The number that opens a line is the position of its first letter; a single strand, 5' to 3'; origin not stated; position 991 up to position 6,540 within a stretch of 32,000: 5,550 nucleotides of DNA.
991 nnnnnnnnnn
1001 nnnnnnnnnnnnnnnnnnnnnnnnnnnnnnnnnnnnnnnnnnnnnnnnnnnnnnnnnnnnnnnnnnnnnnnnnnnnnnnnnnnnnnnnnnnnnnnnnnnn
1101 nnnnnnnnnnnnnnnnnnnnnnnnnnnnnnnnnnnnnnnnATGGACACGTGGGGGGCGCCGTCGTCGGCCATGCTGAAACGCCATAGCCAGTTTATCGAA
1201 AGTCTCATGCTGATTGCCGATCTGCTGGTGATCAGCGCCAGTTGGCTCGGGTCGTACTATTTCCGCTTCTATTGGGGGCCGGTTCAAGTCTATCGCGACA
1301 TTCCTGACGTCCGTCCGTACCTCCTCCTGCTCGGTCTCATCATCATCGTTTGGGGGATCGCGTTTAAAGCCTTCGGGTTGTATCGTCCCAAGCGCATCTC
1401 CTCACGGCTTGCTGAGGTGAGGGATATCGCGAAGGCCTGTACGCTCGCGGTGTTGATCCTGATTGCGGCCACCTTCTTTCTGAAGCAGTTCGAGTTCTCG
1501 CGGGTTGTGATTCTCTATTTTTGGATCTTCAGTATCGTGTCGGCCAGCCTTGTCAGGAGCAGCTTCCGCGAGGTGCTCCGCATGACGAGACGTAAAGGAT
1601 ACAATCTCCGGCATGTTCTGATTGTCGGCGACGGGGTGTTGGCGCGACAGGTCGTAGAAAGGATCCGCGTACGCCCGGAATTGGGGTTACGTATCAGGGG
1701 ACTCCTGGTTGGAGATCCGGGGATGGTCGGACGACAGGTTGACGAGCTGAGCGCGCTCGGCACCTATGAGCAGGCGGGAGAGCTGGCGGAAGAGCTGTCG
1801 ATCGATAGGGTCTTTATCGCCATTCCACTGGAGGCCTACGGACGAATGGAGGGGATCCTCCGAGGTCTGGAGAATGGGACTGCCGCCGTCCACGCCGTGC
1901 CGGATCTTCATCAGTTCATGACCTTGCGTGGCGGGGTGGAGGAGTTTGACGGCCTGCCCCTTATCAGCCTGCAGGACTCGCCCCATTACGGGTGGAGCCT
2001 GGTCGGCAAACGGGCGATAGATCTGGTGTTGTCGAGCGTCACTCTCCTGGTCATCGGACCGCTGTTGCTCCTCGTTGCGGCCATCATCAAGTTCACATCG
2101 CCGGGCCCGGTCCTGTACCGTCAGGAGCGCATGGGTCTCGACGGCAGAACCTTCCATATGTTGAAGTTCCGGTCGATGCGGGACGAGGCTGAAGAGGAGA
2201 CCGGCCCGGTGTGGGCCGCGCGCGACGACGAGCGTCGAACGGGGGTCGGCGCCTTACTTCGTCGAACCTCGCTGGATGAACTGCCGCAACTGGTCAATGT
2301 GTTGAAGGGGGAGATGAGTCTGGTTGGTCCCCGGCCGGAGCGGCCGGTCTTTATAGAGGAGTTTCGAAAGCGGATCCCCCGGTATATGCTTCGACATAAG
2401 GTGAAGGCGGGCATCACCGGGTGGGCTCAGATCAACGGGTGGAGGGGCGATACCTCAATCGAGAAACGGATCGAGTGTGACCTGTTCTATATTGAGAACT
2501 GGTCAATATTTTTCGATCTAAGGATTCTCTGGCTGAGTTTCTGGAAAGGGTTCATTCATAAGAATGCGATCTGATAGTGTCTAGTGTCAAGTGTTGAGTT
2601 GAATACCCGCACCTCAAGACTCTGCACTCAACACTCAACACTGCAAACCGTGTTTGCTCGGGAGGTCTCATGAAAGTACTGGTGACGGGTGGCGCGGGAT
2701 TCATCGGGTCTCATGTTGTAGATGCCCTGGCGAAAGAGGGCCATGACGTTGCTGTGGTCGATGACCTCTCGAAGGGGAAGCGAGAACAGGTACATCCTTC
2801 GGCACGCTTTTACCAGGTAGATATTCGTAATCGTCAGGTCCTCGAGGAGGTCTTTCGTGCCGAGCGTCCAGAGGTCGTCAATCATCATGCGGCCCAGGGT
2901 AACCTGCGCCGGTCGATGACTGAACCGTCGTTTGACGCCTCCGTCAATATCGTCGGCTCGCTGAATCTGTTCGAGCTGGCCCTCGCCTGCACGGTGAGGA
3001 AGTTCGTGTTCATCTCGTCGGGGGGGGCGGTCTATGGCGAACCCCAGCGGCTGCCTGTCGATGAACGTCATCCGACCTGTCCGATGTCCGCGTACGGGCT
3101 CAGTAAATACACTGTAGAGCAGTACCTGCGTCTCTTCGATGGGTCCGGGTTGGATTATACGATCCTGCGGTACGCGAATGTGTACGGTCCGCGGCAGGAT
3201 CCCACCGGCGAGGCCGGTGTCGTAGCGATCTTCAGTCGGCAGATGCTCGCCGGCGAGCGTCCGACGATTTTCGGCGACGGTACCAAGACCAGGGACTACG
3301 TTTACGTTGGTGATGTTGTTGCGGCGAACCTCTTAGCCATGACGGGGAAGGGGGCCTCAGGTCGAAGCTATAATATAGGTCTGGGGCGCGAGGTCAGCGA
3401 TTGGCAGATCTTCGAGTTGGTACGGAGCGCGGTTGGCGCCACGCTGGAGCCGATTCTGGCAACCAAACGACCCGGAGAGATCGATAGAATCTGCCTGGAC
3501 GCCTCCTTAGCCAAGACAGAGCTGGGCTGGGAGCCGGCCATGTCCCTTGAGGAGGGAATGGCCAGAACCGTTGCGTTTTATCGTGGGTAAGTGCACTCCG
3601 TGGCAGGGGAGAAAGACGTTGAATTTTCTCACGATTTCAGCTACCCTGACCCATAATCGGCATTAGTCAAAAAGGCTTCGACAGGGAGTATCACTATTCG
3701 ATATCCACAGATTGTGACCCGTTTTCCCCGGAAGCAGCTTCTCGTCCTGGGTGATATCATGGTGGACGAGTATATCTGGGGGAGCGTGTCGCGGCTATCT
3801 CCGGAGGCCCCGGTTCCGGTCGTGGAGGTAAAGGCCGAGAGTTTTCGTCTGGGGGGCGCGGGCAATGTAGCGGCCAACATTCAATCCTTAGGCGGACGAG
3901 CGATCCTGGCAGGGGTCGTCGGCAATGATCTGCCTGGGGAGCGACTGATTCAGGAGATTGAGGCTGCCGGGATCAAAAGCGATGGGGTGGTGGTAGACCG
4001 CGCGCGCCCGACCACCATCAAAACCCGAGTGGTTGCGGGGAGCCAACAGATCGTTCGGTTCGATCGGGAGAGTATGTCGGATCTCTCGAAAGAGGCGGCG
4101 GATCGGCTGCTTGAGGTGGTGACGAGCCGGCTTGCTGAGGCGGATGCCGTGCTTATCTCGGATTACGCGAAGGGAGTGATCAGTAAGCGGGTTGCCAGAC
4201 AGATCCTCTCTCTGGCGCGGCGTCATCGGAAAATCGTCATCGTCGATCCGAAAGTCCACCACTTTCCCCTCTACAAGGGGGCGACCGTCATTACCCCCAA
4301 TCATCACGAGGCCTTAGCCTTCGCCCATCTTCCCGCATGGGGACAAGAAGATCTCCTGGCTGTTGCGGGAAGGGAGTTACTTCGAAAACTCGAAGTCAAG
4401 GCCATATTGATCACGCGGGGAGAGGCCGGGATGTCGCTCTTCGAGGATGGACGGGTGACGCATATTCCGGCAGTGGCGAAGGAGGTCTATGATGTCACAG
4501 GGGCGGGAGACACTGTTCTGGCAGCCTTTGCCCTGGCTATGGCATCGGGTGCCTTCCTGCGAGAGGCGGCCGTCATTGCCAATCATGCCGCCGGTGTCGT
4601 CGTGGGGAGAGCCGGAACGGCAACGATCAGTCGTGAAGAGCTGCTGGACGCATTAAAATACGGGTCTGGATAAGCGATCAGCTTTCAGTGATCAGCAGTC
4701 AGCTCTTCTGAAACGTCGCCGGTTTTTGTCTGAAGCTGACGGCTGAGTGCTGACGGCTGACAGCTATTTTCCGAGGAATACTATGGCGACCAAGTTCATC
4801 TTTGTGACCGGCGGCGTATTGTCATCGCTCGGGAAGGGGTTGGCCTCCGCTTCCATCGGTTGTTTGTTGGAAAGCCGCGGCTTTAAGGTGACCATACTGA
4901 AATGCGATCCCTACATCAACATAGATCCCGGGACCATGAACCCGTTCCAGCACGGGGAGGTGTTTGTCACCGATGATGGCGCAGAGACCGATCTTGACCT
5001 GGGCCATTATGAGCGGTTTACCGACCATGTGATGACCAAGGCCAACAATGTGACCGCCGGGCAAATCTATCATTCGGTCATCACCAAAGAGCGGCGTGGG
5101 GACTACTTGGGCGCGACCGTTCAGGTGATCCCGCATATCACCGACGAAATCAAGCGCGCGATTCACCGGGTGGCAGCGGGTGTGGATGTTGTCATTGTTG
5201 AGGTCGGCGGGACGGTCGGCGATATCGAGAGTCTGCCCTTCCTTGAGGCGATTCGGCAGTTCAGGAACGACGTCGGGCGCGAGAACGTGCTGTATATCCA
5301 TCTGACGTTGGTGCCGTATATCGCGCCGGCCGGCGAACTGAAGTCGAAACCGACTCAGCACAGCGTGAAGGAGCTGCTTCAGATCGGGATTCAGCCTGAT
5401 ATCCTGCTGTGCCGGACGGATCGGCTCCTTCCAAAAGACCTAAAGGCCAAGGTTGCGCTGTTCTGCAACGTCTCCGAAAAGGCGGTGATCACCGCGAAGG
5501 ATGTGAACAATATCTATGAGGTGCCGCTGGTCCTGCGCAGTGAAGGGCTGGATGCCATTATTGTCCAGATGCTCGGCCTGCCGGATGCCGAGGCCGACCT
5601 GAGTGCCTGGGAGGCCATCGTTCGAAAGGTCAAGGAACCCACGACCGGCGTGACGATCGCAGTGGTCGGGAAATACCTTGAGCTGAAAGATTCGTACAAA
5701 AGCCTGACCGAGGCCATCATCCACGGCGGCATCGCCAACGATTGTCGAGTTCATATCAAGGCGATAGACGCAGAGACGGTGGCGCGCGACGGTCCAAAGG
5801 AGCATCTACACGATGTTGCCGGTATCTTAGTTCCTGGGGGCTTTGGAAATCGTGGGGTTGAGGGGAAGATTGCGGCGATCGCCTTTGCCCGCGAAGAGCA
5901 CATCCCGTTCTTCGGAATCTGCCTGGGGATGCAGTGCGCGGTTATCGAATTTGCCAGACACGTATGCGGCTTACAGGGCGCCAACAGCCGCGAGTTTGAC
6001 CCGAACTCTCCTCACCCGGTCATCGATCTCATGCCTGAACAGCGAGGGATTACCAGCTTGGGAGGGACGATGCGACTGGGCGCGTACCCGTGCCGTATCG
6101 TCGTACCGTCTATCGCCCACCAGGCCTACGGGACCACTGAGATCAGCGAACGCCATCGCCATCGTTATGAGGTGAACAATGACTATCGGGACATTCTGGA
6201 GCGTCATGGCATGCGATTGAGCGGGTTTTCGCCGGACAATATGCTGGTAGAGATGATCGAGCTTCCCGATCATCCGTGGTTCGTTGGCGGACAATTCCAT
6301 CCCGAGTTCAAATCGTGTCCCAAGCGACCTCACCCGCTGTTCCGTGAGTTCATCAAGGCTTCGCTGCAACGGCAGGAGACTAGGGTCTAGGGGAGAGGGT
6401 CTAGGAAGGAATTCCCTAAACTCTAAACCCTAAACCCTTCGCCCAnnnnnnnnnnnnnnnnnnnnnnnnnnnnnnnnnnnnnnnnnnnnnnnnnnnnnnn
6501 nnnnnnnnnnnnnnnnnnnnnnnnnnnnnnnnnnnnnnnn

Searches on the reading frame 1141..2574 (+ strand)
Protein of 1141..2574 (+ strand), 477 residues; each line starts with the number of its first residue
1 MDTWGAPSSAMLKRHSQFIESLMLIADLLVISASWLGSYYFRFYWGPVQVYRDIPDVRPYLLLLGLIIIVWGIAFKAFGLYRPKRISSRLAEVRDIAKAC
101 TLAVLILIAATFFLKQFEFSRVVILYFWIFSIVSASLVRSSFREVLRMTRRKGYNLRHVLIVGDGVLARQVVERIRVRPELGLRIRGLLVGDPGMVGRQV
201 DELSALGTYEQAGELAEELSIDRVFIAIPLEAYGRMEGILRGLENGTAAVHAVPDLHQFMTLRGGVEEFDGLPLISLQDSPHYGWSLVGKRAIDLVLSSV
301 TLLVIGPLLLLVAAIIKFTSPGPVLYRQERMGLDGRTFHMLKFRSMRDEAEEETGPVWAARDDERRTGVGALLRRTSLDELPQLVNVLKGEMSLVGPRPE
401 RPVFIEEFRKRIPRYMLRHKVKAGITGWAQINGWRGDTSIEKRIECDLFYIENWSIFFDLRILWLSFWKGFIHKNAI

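Call 13: search_protein_families(library=pfam, proteins=[window:1141-2574:+], max_evalue=0.00001)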
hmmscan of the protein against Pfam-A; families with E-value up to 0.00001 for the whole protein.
window:1141-2574:+ (477 aa): 2 families
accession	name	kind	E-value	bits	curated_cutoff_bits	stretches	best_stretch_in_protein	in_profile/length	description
PF02397.22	Bac_transf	-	7.8e-69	231.2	27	1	290-469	1-176/179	Bacterial sugar transferase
PF13727.12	CoA_binding_3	-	1.3e-28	100.7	25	1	77-254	2-175/175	CoA-binding domain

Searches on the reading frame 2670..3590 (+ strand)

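Call 13: search_protein_families(library=pfam, proteins=[window:2670-3590:+], max_evalue=0.00001)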
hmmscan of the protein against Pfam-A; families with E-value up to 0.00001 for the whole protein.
window:2670-3590:+ (306 aa): 7 families
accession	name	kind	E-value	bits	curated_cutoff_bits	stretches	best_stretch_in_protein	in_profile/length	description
PF01370.27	Epimerase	-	3.2e-64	217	20.9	1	3-237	1-240/240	NAD dependent epimerase/dehydratase family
PF16363.11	GDP_Man_Dehyd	-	7.6e-53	180.5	27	1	4-299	1-331/332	GDP-mannose 4,6 dehydratase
PF01073.25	3Beta_HSD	-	7.6e-23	81.4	22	1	4-224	1-229/280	3-beta hydroxysteroid dehydrogenase/isomerase family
PF04321.23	RmlD_sub_bind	-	3.2e-19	69.5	27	1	1-176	1-156/287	RmlD substrate binding domain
PF02719.21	Polysacc_synt_2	-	3e-15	56.6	20.2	1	3-200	1-194/293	Polysaccharide biosynthesis protein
PF13460.12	NAD_binding_10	-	6.7e-13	49.3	27.2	1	7-171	1-146/184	NAD(P)H-binding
PF07993.18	NAD_binding_4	-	6.2e-10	39.1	20.1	0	65-183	87-217/258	Male sterility protein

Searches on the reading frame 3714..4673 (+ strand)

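Call 13: search_protein_families(library=pfam, proteins=[window:3714-4673:+], max_evalue=0.00001)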
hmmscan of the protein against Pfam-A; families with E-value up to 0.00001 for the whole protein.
window:3714-4673:+ (319 aa): 2 families
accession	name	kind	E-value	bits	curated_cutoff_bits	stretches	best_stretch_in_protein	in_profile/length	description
PF00294.29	PfkB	-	2.6e-51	175.2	25.8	1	8-304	3-297/302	pfkB family carbohydrate kinase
PF08543.17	Phos_pyr_kin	-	3.1e-08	33.8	27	1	186-290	116-225/246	Phosphomethylpyrimidine kinase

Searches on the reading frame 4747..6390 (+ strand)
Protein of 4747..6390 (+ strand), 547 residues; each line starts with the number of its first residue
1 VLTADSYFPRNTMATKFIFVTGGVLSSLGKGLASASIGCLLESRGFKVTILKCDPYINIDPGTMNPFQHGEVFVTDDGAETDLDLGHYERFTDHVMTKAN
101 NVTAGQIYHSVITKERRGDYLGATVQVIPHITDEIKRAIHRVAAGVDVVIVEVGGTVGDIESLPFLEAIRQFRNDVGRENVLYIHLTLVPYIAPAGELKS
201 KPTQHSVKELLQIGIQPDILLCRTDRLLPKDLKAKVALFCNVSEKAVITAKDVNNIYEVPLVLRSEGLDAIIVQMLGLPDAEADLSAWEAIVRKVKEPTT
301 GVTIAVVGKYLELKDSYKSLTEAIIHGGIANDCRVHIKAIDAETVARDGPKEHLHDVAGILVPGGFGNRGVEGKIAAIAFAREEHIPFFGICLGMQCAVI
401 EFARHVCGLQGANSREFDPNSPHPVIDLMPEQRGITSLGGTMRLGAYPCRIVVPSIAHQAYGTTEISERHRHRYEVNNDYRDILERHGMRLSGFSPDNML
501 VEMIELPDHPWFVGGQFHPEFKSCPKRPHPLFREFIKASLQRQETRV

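Call 13: search_protein_families(library=pfam, proteins=[window:4747-6390:+], max_evalue=0.00001)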
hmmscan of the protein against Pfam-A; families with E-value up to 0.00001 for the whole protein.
window:4747-6390:+ (547 aa): 2 families
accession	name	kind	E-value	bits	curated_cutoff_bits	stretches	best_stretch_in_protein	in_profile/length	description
PF06418.20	CTP_synth_N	-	6e-128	426.2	26.1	1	16-278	1-265/265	CTP synthase N-terminus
PF00117.34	GATase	-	7.7e-41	140.3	22.8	1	313-537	2-189/190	Glutamine amidotransferase class-I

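Call 17: find_homologous_proteins(query=window:4747-6390:+, max_evalue=1e-50)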
Query window:4747-6390:+ (547 aa): 8000 proteins with E <= 1e-50 among 8000 candidates; the best 120 are listed.
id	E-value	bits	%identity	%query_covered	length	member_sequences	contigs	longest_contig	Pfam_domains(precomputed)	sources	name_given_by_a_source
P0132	0.0e+0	1223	99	98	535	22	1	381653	PF06418.21,PF00117.35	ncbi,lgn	-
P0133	0.0e+0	1181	96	98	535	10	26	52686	PF06418.21,PF00117.35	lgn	-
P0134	0.0e+0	1162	94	97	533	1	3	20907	PF07722.20,PF06418.21,PF00117.35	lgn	-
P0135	0.0e+0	1159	94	97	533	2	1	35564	PF07722.20,PF06418.21,PF00117.35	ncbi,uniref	ncbi:CTP synthase [Candidatus Methylomirabilis sp.]|uniref:CTP synthase n=1 Tax=Candidatus Methylomi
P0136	0.0e+0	1158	94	97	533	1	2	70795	PF07722.20,PF06418.21,PF00117.35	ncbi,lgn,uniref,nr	ncbi:MAG: CTP synthase [bacterium]|uniref:CTP synthase n=1 Tax=Candidatus Methylomirabilis tolerans 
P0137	0.0e+0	1158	94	98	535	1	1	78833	PF07722.20,PF06418.21,PF00117.35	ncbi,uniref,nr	ncbi:CTP synthase [Candidatus Methylomirabilis sp.]|uniref:CTP synthase n=1 Tax=Candidatus Methylomi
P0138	0.0e+0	1147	93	98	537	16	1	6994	PF07722.20,PF06418.21,PF00117.35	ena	-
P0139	0.0e+0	1110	90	98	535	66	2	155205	PF07722.20,PF06418.21,PF00117.35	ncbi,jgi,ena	-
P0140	0.0e+0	1109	88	98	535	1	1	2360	PF06418.21,PF00117.35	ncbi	-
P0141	0.0e+0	1108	89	98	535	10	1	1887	PF07722.20,PF06418.21,PF00117.35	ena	-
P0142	0.0e+0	1105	88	98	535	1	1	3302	PF07722.20,PF06418.21,PF00117.35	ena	-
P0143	0.0e+0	1101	87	98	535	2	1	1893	PF07722.20,PF06418.21,PF00117.35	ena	-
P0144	0.0e+0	1101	88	98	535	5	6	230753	PF07722.20,PF06418.21,PF00117.35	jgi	jgi:CTP synthase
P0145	0.0e+0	1100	88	98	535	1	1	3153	PF07722.20,PF06418.21,PF00117.35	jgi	jgi:CTP synthase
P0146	0.0e+0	1090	87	98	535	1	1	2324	PF07722.20,PF06418.21,PF00117.35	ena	-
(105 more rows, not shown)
